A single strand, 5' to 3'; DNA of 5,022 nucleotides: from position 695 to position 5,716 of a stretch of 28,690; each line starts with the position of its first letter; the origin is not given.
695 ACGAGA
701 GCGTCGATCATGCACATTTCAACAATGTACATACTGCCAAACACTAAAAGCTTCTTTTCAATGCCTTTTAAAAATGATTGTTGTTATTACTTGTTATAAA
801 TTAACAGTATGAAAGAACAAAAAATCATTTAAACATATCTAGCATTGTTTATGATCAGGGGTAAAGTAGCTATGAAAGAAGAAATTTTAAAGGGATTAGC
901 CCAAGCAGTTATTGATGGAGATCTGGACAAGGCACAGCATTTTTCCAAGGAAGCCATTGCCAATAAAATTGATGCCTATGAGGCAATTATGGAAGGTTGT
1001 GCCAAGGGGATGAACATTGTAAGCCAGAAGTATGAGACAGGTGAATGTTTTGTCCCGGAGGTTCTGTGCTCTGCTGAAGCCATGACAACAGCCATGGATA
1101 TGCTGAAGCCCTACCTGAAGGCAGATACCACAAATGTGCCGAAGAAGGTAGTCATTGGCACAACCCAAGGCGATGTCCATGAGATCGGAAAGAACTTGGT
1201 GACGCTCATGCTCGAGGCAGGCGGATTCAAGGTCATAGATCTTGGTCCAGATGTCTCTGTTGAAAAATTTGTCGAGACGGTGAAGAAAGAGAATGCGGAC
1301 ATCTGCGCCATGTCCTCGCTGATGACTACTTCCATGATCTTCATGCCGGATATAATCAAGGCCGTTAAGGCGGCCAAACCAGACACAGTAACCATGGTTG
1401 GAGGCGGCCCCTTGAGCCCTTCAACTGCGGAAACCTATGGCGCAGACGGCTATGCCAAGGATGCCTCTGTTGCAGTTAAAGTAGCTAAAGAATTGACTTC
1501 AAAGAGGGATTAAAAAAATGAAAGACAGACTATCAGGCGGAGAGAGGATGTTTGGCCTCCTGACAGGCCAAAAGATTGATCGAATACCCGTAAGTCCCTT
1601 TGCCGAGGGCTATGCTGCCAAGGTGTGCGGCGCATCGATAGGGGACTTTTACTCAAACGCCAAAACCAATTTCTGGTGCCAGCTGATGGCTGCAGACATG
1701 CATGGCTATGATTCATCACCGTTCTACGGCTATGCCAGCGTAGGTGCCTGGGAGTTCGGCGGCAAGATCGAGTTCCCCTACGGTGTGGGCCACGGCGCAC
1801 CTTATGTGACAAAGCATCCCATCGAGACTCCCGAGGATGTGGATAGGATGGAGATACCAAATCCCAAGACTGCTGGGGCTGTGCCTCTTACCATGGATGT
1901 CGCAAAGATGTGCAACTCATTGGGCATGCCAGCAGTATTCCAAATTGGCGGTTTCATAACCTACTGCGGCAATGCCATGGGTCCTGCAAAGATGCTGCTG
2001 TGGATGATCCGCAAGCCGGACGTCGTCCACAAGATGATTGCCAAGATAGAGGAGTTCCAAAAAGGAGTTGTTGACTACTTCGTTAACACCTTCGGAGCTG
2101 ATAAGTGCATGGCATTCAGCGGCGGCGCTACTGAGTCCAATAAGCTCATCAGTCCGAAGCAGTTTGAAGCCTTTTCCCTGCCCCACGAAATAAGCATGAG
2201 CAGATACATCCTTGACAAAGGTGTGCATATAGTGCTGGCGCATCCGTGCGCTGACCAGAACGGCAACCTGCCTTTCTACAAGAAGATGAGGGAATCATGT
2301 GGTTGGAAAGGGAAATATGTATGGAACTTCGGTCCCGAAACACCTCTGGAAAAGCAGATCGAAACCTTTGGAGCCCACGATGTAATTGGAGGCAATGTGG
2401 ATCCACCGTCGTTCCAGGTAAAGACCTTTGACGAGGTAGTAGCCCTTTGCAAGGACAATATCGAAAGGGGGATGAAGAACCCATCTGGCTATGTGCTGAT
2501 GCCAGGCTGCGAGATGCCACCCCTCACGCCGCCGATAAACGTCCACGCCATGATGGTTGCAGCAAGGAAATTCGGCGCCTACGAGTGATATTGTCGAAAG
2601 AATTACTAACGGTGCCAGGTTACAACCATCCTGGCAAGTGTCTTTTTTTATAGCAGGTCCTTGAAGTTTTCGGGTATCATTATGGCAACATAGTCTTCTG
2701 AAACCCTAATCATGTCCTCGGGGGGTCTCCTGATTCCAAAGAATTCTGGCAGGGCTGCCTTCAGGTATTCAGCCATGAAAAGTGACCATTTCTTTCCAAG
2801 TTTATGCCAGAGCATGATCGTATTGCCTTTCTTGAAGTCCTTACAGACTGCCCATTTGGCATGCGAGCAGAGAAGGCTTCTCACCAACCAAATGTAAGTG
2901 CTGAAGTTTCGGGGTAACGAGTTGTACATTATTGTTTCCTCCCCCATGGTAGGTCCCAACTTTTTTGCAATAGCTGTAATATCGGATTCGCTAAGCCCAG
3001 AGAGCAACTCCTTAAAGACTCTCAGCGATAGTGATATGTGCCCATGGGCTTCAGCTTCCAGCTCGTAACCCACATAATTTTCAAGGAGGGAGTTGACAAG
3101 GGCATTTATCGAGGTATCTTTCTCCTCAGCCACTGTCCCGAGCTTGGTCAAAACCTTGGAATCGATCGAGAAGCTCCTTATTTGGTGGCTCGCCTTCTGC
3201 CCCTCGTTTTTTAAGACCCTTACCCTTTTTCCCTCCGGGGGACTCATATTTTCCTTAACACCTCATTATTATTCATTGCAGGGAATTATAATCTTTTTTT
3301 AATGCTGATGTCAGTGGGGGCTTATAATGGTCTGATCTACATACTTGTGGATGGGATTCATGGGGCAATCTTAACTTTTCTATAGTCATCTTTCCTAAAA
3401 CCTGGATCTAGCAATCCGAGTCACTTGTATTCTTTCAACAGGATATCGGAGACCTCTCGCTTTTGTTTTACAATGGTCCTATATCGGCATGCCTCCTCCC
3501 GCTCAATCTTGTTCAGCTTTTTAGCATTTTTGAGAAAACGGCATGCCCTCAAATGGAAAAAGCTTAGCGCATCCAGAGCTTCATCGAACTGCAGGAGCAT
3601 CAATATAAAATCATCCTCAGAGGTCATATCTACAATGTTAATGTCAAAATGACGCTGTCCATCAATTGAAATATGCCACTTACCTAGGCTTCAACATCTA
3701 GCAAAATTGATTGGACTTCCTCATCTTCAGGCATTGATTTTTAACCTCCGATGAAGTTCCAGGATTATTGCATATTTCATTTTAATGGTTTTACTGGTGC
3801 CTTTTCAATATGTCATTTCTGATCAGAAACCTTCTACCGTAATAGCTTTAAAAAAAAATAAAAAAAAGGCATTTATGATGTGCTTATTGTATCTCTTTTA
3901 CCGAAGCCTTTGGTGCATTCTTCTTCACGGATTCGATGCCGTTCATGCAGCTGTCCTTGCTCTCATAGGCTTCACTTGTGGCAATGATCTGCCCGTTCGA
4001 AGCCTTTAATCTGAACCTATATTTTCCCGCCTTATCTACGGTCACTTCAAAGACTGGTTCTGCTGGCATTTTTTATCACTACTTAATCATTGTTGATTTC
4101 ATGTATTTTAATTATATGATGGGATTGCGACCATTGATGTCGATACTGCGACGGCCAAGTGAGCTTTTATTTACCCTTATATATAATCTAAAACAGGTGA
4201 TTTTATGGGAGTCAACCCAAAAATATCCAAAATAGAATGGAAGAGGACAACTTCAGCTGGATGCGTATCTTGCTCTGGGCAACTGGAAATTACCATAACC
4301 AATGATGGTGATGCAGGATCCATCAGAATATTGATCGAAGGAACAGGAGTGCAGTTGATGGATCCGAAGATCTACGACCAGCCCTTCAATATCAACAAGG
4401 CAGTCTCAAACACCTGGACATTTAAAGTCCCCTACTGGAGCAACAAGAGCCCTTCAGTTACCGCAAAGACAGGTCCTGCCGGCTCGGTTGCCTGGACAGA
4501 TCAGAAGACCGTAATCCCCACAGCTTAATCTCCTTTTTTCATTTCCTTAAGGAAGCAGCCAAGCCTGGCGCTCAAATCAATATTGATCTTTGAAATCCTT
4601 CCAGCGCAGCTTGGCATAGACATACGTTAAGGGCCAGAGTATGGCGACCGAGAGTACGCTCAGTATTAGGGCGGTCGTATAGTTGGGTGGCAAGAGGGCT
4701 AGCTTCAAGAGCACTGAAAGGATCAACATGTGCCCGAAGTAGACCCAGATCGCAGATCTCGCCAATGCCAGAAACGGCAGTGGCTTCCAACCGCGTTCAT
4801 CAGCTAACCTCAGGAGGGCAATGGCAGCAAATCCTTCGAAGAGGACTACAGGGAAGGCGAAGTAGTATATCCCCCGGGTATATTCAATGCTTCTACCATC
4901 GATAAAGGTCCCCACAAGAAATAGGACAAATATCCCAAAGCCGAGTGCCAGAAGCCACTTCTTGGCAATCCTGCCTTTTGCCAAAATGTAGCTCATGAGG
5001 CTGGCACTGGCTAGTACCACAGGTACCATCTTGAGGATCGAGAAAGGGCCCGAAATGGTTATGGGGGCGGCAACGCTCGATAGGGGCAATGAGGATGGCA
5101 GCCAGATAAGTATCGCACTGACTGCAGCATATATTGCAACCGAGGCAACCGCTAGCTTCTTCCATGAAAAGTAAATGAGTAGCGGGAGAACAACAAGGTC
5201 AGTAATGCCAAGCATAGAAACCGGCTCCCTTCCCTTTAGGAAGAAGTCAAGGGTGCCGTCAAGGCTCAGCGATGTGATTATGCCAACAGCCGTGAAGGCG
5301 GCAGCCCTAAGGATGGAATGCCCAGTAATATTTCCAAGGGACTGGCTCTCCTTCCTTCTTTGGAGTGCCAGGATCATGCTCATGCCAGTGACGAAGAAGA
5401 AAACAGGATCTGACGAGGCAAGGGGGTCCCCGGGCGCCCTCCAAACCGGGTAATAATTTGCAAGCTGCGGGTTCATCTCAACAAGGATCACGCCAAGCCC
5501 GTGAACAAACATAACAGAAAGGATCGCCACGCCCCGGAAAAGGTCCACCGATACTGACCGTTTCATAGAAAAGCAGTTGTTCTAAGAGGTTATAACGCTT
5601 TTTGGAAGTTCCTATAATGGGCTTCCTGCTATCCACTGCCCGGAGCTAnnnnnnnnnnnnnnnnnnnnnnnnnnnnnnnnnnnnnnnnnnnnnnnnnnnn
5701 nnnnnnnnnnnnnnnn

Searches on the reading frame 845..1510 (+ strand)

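Call 10: search_protein_families(library=pfam, proteins=[window:845-1510:+], max_evalue=0.01)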
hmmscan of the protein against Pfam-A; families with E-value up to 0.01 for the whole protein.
window:845-1510:+ (222 aa): 3 families
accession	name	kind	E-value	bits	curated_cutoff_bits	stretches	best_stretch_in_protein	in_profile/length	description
PF02310.24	B12-binding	-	2.3e-26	92.4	32.1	1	101-211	2-120/121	B12 binding domain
PF02607.22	B12-binding_2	-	1.9e-21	76.4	23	1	15-88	2-74/74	B12 binding domain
PF04069.17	OpuAC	-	0.0072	16.4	21.2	0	100-212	1-103/257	Substrate binding domain of ABC-type glycine betaine transport system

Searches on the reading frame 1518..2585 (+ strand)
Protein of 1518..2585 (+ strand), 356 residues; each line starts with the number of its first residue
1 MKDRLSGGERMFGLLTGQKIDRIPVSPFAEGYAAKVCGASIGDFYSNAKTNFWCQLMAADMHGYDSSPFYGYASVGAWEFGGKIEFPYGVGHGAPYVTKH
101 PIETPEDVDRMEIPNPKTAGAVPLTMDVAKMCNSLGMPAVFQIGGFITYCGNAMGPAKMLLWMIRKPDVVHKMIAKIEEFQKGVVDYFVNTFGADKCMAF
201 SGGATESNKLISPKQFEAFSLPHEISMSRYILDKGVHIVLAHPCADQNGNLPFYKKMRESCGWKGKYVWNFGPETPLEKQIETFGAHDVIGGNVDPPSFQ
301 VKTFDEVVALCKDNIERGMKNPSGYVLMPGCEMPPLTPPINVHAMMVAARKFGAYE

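Call 10: search_protein_families(library=pfam, proteins=[window:1518-2585:+], max_evalue=0.01)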
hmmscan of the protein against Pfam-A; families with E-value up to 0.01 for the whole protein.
window:1518-2585:+ (356 aa): 1 family
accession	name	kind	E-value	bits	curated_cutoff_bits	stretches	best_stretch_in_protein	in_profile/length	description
PF01208.23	URO-D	-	2e-47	162.3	23.9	1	9-351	4-345/346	Uroporphyrinogen decarboxylase (URO-D)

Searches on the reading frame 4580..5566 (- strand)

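Call 9: search_protein_families(library=pfam, proteins=[window:4580-5566:-], max_evalue=0.01)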
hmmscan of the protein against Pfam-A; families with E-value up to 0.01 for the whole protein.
window:4580-5566:- (329 aa): 2 families
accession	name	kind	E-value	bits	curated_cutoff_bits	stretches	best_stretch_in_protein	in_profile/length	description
PF01757.29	Acyl_transf_3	-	3.3e-06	26.8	31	1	6-92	3-83/326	Acyltransferase domain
PF07786.18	HGSNAT_cat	-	2.7e-05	24.2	22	1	3-169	1-152/222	Heparan-alpha-glucosaminide N-acetyltransferase, catalytic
